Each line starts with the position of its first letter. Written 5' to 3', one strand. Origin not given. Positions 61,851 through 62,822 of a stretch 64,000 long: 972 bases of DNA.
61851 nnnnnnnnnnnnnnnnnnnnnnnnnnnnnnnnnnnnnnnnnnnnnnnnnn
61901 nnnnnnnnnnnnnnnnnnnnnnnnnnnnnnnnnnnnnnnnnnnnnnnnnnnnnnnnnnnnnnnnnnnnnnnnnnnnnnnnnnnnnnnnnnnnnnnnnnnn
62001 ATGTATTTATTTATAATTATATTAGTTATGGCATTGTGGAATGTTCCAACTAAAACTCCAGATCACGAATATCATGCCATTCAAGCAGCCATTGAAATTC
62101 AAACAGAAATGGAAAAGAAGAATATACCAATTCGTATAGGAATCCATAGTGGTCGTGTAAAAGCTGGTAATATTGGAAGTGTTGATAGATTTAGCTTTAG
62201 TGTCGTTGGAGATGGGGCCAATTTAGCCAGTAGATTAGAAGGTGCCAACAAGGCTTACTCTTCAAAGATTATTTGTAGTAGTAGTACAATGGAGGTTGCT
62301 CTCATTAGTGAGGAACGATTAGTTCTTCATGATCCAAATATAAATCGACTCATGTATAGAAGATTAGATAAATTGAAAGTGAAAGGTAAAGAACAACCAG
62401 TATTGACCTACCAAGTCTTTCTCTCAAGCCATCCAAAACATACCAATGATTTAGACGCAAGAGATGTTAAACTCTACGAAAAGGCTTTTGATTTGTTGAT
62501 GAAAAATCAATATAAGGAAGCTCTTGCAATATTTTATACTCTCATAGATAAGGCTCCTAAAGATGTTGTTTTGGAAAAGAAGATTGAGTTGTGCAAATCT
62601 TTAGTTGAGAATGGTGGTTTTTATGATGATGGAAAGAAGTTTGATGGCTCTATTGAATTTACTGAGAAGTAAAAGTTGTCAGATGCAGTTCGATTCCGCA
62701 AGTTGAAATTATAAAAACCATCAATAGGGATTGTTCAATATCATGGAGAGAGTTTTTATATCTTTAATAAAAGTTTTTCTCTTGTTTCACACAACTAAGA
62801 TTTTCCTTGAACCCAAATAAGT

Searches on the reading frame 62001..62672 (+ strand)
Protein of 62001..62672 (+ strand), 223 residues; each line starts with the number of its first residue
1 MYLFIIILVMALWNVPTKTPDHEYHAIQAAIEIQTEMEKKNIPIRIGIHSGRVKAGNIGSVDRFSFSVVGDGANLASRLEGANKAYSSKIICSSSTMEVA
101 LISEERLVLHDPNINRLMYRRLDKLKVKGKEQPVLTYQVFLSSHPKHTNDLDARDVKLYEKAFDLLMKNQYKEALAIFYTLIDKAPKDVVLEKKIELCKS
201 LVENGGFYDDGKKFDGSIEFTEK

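Call 24: search_protein_families(library=pfam, proteins=[window:62001-62672:+], max_evalue=0.00001)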
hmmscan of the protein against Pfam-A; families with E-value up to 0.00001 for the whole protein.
window:62001-62672:+ (223 aa): 1 family
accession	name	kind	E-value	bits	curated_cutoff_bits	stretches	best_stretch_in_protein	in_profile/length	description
PF00211.25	Guanylate_cyc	-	2.6e-10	40.6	21.9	1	33-138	92-180/183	Adenylate and Guanylate cyclase catalytic domain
